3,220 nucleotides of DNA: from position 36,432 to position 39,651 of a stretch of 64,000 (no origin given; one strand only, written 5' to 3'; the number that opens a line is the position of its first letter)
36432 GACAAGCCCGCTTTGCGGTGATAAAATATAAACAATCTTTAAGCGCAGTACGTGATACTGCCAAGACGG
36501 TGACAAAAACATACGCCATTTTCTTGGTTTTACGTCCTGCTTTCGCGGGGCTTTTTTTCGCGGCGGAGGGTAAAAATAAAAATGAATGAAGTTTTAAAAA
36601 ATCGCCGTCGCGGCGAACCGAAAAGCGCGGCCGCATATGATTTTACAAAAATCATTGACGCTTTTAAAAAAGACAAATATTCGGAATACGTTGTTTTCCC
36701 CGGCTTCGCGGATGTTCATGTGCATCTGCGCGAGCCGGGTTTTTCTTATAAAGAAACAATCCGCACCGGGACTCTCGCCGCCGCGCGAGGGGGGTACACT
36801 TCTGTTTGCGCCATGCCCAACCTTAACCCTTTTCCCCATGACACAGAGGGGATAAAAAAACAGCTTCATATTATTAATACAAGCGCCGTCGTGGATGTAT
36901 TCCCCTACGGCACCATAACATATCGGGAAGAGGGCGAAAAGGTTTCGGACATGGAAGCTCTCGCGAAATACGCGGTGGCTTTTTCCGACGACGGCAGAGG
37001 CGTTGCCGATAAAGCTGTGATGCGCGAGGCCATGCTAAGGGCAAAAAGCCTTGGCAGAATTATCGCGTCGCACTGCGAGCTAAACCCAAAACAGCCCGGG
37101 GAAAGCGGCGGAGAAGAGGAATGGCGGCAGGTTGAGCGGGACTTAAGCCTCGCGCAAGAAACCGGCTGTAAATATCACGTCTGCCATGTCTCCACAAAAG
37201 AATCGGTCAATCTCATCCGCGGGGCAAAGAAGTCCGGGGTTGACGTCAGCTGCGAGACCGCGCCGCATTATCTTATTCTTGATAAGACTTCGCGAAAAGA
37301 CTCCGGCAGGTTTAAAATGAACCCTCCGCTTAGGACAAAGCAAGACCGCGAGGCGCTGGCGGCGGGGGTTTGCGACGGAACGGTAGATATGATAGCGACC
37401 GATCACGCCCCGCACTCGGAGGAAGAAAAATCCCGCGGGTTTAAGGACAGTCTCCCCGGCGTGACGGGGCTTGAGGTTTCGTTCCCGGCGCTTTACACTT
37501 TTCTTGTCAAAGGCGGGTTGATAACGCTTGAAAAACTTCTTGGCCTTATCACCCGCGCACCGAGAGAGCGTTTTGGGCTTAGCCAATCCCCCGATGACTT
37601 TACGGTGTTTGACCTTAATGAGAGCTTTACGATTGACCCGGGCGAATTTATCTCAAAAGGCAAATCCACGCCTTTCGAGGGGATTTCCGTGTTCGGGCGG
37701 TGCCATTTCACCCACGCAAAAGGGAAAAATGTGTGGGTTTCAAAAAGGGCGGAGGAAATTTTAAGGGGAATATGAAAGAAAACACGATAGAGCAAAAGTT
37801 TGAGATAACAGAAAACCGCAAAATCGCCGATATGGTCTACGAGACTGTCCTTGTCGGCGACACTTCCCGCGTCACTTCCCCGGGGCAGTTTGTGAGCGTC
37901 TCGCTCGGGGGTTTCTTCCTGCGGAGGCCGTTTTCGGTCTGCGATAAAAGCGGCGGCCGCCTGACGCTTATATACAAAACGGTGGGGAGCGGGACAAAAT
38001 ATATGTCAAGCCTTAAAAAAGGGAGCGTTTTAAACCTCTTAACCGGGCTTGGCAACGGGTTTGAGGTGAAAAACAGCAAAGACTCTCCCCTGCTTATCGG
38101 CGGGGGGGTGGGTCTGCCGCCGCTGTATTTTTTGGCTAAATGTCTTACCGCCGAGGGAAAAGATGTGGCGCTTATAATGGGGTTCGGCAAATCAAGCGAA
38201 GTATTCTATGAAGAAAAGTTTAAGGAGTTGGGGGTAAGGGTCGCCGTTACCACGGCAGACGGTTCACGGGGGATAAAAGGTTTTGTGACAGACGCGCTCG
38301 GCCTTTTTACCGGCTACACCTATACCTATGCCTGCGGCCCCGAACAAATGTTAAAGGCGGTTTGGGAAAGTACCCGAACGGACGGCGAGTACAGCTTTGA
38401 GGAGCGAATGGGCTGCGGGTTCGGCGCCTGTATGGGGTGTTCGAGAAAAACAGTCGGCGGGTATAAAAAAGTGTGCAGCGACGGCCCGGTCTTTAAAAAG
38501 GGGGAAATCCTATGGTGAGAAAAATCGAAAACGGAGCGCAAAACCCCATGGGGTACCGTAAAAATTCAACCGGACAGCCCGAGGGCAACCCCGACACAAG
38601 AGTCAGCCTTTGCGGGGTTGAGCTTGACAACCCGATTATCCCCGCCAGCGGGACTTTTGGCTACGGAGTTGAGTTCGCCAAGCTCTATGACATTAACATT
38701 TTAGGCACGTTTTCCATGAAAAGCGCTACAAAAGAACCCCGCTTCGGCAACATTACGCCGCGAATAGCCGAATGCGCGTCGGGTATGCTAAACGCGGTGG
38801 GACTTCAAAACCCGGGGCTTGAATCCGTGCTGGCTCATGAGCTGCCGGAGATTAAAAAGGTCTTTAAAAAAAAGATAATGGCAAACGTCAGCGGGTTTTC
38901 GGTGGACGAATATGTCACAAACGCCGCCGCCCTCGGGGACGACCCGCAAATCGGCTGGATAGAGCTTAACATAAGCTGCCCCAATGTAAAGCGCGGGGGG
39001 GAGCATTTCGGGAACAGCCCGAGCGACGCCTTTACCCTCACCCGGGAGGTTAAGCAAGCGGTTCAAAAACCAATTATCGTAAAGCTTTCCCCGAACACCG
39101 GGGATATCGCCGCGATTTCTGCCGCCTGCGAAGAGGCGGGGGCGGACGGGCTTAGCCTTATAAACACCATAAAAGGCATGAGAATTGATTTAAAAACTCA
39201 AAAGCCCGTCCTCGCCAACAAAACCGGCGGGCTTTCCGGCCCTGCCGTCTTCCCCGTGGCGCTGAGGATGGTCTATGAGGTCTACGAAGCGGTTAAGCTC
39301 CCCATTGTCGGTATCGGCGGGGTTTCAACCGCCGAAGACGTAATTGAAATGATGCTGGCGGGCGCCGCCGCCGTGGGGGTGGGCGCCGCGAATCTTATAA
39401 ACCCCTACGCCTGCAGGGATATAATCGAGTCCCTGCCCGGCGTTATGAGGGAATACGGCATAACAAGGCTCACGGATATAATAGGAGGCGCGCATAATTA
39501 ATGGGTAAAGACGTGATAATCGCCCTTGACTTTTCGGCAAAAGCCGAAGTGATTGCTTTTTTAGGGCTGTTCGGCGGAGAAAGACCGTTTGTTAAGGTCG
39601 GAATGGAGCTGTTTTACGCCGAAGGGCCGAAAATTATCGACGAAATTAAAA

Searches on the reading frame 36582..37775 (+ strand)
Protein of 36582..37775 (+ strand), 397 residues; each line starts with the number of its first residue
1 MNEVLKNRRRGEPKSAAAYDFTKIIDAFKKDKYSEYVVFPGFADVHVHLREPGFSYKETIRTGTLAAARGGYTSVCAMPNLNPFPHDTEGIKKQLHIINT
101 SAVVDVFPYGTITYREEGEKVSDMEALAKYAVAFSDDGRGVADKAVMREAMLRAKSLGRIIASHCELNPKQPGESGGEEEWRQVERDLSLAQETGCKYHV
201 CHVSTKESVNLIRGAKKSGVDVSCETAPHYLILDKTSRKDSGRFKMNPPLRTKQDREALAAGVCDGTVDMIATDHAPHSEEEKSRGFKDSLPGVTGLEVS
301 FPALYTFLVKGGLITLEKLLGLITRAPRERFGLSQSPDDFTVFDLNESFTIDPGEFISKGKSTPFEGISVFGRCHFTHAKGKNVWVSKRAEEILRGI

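Call 52: search_protein_families(library=pfam, proteins=[window:36582-37775:+], max_evalue=0.001)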
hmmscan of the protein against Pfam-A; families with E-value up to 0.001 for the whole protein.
window:36582-37775:+ (397 aa): 2 families
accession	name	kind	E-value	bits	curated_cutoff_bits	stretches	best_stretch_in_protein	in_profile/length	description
PF01979.26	Amidohydro_1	-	2.8e-18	66.7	25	1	37-334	1-301/345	Amidohydrolase family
PF12890.13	DHOase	-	3.7e-11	43.7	21.2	1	37-208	3-142/142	Dihydro-orotase-like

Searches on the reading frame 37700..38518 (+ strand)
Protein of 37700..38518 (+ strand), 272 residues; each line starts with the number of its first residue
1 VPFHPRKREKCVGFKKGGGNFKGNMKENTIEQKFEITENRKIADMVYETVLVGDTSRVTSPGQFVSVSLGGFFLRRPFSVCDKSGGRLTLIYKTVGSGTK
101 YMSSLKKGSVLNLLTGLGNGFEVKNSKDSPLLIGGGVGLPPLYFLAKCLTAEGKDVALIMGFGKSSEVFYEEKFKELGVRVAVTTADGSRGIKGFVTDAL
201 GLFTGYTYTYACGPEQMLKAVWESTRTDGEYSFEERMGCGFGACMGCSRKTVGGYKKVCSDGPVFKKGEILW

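Call 52: search_protein_families(library=pfam, proteins=[window:37700-38518:+], max_evalue=0.001)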
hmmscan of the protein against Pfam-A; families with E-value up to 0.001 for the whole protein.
window:37700-38518:+ (272 aa): 2 families
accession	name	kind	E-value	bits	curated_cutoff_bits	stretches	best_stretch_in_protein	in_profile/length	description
PF10418.14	DHODB_Fe-S_bind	-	2.4e-13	50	23.9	1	234-270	1-40/41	Iron-sulfur cluster binding domain of dihydroorotate dehydrogenase B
PF00175.26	NAD_binding_1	-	8.7e-06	26.8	22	1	132-221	1-107/109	Oxidoreductase NAD-binding domain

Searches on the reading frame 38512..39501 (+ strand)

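Call 52: search_protein_families(library=pfam, proteins=[window:38512-39501:+], max_evalue=0.001)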
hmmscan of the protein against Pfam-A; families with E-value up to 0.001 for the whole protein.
window:38512-39501:+ (329 aa): 4 families
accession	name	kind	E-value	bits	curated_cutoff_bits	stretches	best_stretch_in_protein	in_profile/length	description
PF01180.27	DHO_dh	-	4e-84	282.7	27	1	31-312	4-291/291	Dihydroorotate dehydrogenase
PF01207.24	Dus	-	1.3e-07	31.5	20.4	1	133-302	66-225/311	Dihydrouridine synthase (Dus)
PF03060.21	NMO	-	6.9e-05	22.8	28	1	237-296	166-227/331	Nitronate monooxygenase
PF00977.27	His_biosynth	-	0.00059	19.8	23.6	0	250-309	61-120/228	Histidine biosynthesis protein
